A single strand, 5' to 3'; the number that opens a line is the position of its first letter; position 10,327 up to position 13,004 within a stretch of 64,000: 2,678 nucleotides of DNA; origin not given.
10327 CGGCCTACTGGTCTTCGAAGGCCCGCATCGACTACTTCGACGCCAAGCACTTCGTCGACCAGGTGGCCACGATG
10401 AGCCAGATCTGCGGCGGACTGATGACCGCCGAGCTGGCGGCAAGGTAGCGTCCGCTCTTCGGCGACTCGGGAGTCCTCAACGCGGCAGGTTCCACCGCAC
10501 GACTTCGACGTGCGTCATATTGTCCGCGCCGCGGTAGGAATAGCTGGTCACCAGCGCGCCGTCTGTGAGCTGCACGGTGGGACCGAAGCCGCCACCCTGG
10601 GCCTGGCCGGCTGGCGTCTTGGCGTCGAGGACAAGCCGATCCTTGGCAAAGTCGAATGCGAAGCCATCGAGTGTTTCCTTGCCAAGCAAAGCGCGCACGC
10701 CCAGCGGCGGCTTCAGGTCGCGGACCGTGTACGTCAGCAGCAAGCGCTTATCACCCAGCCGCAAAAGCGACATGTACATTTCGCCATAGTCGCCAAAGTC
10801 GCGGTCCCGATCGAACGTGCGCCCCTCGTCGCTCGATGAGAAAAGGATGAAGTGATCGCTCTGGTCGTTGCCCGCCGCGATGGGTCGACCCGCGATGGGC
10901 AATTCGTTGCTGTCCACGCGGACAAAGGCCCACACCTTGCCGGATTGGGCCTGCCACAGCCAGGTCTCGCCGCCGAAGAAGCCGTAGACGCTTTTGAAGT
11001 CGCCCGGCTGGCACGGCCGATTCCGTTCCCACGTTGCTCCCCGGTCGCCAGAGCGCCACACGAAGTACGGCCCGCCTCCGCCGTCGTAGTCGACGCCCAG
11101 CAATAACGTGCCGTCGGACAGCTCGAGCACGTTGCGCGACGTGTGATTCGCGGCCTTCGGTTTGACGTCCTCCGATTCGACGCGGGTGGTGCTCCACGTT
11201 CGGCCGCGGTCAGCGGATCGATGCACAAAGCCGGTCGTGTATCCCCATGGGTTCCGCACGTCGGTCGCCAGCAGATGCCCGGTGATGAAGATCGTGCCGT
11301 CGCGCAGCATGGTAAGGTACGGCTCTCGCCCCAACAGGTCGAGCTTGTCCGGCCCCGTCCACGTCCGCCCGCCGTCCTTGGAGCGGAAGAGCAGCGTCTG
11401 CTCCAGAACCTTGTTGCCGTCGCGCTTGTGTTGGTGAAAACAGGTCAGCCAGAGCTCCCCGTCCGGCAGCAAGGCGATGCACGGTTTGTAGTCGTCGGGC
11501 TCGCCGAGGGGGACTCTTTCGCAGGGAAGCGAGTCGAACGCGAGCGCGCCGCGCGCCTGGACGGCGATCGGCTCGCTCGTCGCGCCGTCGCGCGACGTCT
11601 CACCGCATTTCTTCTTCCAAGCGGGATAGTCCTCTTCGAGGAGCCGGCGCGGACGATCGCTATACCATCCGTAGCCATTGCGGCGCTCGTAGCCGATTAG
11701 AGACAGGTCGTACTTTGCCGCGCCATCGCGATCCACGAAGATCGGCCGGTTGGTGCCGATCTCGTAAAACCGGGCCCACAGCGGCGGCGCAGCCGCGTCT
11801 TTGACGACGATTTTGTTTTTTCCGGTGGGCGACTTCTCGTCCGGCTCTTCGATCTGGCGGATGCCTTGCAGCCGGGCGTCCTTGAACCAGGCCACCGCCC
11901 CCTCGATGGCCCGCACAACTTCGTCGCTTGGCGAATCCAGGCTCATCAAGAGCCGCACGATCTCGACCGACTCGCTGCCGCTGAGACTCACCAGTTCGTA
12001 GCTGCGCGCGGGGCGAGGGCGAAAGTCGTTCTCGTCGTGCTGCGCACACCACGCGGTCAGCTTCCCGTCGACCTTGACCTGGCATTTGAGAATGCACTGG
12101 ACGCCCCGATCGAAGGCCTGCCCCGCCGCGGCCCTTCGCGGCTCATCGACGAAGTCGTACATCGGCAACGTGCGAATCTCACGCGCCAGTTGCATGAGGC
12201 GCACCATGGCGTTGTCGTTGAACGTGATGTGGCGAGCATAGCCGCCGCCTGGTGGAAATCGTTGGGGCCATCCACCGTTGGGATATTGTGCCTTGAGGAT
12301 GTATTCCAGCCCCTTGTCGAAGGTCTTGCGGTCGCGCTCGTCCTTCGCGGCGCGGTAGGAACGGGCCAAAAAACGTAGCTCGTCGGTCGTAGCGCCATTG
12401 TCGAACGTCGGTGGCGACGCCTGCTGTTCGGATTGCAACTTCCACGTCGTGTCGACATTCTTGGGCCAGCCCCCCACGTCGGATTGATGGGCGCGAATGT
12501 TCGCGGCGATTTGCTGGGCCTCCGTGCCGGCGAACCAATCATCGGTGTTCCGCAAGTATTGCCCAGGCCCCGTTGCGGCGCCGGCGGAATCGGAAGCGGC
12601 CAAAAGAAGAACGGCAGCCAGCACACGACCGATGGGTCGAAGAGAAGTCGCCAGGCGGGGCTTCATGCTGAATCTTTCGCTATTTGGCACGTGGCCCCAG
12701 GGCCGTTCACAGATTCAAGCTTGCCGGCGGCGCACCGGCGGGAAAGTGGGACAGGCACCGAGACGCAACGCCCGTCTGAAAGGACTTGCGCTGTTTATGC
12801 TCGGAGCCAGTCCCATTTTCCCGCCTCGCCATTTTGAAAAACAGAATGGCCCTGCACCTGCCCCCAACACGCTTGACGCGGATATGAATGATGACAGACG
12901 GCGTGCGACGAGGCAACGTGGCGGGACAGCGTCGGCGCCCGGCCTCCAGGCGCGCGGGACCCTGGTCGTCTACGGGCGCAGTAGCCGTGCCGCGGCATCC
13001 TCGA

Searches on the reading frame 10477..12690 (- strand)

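Call 18: search_protein_families(library=pfam, proteins=[window:10477-12690:-])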
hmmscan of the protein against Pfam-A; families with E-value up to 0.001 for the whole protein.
window:10477-12690:- (737 aa): 2 families
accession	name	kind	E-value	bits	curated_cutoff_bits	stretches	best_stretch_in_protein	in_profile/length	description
PF09492.16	Pec_lyase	-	4e-99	332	22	1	69-350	1-291/292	Pectic acid lyase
PF13088.12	BNR_2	-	7.7e-12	45.6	31.4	1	402-558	53-202/277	BNR repeat-like domain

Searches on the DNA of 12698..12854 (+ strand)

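Call 57: build_rna_model(alignment_id=A2, structure=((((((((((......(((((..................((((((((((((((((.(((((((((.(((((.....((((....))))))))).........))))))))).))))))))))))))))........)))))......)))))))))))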
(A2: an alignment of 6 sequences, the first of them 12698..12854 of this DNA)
Model R1 built from alignment A2 (6 sequences, 157 columns); structure: as given.
model positions 157; base pairs 49; branch points 0; effective number of sequences 0.71; information 0.59 bits per position. Calibrated on 0.2 Mb of random sequence (short: E-values are rough).
structure used (alignment columns):
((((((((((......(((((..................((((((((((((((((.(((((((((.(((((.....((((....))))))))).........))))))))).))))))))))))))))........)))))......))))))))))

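Call 61: search_with_rna_model(model_id=R1, sources=[window, L083, L084, L085, L087, L006, L037, L072], max_evalue=10)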
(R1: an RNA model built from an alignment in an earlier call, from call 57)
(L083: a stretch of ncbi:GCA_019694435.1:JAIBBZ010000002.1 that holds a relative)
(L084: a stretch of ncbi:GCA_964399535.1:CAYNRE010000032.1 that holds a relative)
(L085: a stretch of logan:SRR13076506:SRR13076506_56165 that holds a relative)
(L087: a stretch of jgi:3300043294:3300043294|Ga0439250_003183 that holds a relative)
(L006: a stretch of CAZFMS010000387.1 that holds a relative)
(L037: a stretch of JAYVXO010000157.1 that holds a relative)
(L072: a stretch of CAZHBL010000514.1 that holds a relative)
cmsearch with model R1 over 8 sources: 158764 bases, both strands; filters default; matches with E-value up to 10: 30.
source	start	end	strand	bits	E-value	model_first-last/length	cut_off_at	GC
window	21011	21167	-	197.6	9.4e-54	1-157/157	no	0.59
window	12698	12854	+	196.5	2e-53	1-157/157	no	0.6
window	32288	32444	+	195.9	2.9e-53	1-157/157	no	0.59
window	43127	43283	+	190.4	1.1e-51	1-157/157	no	0.57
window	38294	38450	+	189.4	2.1e-51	1-157/157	no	0.59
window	16662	16806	+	147.9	1.7e-39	1-157/157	no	0.62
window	12698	12854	-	45.9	2.6e-10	1-157/157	no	0.6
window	21011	21167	+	44.7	6e-10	1-157/157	no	0.59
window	38294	38450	-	41.7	4.2e-09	1-157/157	no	0.59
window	32288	32444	-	41.3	5.7e-09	1-157/157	no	0.59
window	43127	43283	-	39.6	1.7e-08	1-157/157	no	0.57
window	16701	16789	-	39.2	2.1e-08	40-128/157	no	0.62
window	60516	60588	+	34.4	5.2e-07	42-126/157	no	0.78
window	23662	23732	-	28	3.5e-05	47-121/157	no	0.73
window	33172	33263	+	19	0.014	42-126/157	no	0.64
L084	4890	4976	-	14.7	0.22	1-157/157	no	0.75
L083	7726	7804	+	13.1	0.68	40-128/157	no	0.66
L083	15319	15362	+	12.7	0.86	57-111/157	no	0.61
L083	21188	21279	-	12.4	1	1-157/157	no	0.71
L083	16541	16649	-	11.2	2.3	1-157/157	no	0.68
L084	1987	2116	-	10.4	4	1-157/157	no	0.69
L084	9025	9191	+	10.3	4.3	1-157/157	no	0.65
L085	4132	4298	+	10.3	4.3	1-157/157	no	0.65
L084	1343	1357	-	9.4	7.8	1-157/157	no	0.87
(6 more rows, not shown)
